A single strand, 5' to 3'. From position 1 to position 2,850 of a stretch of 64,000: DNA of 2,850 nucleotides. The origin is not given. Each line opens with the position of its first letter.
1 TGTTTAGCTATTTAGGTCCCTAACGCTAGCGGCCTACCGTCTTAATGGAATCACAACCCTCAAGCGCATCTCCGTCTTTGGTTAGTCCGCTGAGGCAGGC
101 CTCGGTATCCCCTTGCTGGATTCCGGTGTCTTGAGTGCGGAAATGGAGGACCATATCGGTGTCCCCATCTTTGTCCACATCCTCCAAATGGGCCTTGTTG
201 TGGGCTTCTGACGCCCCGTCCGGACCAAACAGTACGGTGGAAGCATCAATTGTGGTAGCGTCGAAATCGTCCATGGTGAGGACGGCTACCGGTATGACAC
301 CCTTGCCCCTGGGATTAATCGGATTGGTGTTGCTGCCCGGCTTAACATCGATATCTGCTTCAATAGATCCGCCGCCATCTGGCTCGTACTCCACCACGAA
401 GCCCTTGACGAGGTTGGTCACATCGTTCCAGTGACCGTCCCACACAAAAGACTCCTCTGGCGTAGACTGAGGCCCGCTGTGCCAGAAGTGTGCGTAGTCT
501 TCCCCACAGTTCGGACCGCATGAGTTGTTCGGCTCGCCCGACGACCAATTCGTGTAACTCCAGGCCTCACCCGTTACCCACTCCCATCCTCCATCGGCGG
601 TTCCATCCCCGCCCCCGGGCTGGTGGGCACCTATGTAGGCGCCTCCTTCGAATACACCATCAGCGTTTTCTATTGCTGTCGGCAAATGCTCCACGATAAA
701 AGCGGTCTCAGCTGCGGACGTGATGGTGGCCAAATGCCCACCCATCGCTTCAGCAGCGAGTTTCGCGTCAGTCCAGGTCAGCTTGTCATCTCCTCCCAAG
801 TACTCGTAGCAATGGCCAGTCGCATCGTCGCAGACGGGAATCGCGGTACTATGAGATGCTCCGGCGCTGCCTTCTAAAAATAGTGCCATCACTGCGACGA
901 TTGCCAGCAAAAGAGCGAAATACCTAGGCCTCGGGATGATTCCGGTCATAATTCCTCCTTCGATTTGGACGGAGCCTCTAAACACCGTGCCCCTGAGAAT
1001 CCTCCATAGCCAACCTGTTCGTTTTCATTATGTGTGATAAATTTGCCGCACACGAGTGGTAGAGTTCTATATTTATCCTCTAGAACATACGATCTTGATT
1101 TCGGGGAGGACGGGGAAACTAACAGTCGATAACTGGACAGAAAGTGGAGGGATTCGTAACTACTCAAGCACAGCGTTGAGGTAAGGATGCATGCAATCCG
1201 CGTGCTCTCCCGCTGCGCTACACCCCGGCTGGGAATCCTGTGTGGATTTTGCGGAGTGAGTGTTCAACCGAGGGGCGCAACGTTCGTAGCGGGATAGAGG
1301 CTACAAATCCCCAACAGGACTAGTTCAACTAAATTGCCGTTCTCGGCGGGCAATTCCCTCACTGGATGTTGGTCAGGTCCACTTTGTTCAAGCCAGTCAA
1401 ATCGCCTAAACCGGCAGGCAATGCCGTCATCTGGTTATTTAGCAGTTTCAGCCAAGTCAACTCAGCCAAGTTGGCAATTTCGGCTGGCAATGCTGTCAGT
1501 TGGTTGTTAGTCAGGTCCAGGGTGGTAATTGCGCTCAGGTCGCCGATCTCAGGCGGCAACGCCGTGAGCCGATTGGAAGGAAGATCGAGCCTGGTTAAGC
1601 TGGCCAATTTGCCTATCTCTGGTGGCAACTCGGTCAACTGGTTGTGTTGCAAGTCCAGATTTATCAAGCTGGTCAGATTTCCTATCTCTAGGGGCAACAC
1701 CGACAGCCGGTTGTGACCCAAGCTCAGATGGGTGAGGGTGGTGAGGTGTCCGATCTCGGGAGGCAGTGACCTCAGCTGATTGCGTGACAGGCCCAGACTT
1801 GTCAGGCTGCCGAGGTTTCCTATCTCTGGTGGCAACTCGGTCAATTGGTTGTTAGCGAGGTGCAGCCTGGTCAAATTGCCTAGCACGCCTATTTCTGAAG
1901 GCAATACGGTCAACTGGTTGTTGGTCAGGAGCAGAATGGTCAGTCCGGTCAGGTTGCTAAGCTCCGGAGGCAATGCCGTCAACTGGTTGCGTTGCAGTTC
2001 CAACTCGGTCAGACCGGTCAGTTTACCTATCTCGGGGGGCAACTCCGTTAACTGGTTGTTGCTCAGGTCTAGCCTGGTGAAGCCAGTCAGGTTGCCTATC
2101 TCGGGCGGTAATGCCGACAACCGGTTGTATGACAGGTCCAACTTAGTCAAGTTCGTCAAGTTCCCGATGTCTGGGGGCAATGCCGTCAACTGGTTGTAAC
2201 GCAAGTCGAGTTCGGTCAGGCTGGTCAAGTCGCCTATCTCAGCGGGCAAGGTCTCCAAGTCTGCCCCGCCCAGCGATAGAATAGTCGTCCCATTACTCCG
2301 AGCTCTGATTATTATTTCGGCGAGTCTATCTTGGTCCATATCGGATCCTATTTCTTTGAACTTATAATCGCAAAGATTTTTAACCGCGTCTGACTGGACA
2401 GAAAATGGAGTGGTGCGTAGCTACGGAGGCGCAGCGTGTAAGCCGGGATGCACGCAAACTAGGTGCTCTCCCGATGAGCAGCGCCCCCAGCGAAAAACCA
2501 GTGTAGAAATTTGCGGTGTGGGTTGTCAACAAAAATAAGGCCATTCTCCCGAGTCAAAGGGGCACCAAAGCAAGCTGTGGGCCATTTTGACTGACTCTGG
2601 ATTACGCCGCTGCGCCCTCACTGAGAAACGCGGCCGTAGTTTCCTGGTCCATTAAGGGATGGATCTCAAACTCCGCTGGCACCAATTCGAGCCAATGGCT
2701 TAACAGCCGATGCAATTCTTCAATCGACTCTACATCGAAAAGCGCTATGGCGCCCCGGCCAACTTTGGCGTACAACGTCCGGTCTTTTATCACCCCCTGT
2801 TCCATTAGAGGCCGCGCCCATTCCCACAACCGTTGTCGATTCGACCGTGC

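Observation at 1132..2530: Two copies of a 137-nt tRNA-like element, each 5' of a eukaryote-like protein gene and together flanking the LRR gene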

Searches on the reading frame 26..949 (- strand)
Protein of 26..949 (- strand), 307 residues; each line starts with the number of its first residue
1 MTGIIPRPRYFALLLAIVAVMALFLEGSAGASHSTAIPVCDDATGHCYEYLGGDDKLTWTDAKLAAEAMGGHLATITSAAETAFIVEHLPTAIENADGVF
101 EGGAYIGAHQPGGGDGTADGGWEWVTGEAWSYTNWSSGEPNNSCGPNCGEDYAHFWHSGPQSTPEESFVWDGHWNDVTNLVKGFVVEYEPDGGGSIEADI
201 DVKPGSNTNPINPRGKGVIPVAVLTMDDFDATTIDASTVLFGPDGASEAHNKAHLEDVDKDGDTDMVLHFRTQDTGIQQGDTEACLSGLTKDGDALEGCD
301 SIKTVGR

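Call 14: search_protein_families(library=pfam, proteins=[window:26-949:-], max_evalue=0.01)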
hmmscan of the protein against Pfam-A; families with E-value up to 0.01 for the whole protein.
window:26-949:- (307 aa): 1 family
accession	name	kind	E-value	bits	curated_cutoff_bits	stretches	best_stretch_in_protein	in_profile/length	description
PF00059.27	Lectin_C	-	3.5e-07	31.4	22.6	1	56-146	2-84/107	Lectin C-type domain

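Call 23: find_homologous_proteins(query=window:26-949:-, max_evalue=0.00001)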
Query window:26-949:- (307 aa): 594 proteins with E <= 0.00001 among 3520 candidates; the best 120 are listed.
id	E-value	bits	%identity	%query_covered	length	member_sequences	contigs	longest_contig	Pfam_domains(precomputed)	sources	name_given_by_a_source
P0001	5.7e-158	543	98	78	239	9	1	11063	-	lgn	-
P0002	4.6e-60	222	45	92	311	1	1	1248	PF00059.28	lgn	-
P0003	4.0e-54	202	42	97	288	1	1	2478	PF00059.28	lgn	-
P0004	5.4e-50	188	61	37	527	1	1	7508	PF13385.14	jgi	jgi:hypothetical protein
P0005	4.2e-49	186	45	86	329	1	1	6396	PF00059.28,PF13385.14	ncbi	ncbi:MAG: lectin-like protein [Nitrospinales bacterium]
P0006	8.6e-42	162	40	95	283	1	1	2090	PF00059.28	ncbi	-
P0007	2.5e-40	157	65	36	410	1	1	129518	PF13385.14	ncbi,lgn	-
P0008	4.0e-40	156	67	36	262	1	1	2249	-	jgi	jgi:hypothetical protein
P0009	1.2e-39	154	69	35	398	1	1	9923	-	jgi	jgi:hypothetical protein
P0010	1.3e-39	154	39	99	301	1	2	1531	PF00059.28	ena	-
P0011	6.7e-39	152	65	36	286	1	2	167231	PF00963.25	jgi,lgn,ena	-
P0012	8.6e-39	152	66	36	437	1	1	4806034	-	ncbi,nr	ncbi:MAG: hypothetical protein JSW46_18155 [Gemmatimonadota bacterium]|nr:MAG: hypothetical protein 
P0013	1.1e-38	151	60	39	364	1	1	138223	PF08685.17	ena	-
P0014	1.4e-38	151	62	37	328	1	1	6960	-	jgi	-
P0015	2.9e-38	150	63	36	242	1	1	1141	-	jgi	jgi:hypothetical protein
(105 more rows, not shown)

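Call 24: find_encoding_contigs(protein=P0003, flank=10000, max_places=6)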
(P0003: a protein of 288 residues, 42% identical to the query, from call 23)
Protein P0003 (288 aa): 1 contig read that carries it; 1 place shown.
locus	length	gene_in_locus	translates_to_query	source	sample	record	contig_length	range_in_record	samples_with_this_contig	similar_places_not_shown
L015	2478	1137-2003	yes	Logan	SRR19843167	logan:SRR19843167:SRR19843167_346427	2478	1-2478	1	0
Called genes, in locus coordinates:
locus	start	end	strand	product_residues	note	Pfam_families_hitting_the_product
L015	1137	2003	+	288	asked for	PF00059:Lectin_C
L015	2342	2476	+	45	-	?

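Call 25: find_encoding_contigs(protein=P0002, flank=10000, max_places=6)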
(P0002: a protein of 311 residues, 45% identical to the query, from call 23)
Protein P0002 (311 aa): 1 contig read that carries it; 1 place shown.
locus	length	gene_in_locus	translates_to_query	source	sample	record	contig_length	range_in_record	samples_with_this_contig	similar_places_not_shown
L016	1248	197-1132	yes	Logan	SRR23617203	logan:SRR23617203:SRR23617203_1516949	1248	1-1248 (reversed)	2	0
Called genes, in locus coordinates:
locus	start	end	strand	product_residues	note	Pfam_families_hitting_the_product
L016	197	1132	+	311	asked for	PF00059:Lectin_C (faint)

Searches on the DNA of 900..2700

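Call 9: search_rna_families(source=window, start=900, end=2700, threshold=evalue, max_evalue=10, show_alignments=4)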
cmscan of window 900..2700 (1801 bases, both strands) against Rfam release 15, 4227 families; matches with E-value up to 10: 2.
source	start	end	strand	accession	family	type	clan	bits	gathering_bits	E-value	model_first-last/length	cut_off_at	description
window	1619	1708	+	RF03044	Proteo-phage-1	Gene; sRNA;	-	17.9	42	3.5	1-82/82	no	Proteo-phage-1 RNA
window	1168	1280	+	RF03136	S10-Clostridia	Cis-reg; leader;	-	15.4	35.1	4.5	1-81/81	no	S10-Clostridia ribosomal protein leader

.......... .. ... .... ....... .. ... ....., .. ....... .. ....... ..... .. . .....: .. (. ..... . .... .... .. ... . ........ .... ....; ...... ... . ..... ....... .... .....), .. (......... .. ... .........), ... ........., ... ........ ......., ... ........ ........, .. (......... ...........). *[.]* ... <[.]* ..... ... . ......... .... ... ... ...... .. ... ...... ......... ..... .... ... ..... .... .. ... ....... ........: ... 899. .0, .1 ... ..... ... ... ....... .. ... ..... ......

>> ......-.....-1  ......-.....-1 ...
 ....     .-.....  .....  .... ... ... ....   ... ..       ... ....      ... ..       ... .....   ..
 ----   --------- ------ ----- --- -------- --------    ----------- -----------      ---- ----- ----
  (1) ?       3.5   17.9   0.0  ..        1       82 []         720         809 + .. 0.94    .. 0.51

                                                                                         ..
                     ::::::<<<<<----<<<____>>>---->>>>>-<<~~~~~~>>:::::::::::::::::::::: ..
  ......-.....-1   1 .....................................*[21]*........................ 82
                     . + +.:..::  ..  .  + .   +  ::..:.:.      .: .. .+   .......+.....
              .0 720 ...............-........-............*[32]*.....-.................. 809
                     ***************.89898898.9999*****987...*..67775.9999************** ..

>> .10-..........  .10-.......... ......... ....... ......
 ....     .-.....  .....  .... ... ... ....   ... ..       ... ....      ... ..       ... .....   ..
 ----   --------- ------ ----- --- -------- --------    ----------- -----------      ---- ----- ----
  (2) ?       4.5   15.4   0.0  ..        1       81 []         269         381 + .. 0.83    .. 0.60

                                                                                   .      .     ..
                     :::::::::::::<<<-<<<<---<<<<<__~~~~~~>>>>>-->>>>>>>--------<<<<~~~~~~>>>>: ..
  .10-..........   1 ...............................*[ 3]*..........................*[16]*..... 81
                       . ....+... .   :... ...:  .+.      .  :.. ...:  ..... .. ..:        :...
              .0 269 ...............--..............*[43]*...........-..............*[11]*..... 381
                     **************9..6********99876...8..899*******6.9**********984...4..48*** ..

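Call 31: search_rna_families(source=window, start=2385, end=2500, threshold=evalue, max_evalue=10, show_alignments=5)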
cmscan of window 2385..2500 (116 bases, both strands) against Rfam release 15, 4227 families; matches with E-value up to 10: 2.
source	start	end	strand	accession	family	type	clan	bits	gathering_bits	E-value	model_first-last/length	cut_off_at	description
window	2390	2401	+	RF01985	ZEB2_AS1_2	Gene; lncRNA;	-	9.8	70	3.2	50-61/61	no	ZEB2 antisense RNA 1 conserved region 2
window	2425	2500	-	RF00007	U12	Gene; snRNA; splicing;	CL00006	9.8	53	5.6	73-151/151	5'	U12 minor spliceosomal RNA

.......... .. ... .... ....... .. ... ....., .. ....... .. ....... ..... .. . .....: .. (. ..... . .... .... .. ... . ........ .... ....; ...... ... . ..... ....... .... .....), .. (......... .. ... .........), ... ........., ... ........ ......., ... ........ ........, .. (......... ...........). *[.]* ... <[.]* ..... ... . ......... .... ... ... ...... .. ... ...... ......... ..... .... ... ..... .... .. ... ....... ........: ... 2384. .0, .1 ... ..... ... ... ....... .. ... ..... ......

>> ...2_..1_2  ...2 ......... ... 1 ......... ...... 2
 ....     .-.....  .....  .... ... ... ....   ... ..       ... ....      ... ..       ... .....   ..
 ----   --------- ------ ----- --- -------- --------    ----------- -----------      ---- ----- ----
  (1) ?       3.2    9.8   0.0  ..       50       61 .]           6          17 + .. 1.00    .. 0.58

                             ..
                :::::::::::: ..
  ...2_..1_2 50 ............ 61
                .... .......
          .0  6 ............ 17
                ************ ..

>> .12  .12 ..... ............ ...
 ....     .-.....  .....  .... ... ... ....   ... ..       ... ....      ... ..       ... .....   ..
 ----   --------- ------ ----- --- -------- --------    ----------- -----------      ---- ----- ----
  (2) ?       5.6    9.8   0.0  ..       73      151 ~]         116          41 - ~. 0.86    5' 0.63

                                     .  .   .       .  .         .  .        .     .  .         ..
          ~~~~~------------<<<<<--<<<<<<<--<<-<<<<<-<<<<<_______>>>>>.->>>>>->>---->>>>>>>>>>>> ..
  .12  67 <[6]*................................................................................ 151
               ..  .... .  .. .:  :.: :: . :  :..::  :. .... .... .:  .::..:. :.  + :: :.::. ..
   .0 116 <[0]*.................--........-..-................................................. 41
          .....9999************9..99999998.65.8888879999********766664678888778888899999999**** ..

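Call 32: search_rna_families(source=window, start=1124, end=1240, threshold=evalue, max_evalue=10, show_alignments=5)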
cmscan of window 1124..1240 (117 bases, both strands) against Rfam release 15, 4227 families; matches with E-value up to 10: 2.
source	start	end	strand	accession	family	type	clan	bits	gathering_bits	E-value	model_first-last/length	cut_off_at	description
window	1149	1239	-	RF00680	mir-224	Gene; miRNA;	-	13.7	70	3.4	1-81/81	no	mir-224 microRNA precursor family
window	1164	1220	-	RF03801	mir-7143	Gene; miRNA;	-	11.8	90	6.6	1-61/61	no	mir-7143 microRNA precursor family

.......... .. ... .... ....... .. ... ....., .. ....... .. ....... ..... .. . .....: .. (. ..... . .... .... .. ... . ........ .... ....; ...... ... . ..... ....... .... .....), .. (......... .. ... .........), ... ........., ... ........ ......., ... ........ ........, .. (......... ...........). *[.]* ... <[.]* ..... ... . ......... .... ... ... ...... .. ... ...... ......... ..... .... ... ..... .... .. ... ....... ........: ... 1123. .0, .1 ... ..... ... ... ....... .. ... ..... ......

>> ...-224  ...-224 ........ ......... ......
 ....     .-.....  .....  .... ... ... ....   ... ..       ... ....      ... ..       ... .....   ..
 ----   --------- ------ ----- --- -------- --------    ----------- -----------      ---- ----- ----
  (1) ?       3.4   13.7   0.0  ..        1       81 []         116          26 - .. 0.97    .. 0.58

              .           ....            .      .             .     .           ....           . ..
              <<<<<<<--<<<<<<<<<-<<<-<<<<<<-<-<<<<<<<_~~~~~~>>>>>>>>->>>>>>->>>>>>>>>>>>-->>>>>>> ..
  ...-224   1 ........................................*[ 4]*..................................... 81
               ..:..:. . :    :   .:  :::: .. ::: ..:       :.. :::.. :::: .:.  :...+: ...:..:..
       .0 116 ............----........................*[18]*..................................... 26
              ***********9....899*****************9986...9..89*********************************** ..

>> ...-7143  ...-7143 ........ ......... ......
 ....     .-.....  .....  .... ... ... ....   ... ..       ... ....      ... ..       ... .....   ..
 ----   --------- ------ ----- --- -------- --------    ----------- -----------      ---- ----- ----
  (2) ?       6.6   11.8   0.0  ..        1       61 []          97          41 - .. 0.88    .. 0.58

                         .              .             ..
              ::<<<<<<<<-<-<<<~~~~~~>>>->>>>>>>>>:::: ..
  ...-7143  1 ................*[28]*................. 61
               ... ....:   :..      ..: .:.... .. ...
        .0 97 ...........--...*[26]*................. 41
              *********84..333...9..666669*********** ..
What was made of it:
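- On Functional tRNA (tRNA-Ala): The Rfam tRNA model is silent at E <= 10 (calls 9, 31, 32).
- The Rfam tRNA model gives no hit at E <= 10, even in 116-nt searches (calls 9, 31, 32).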
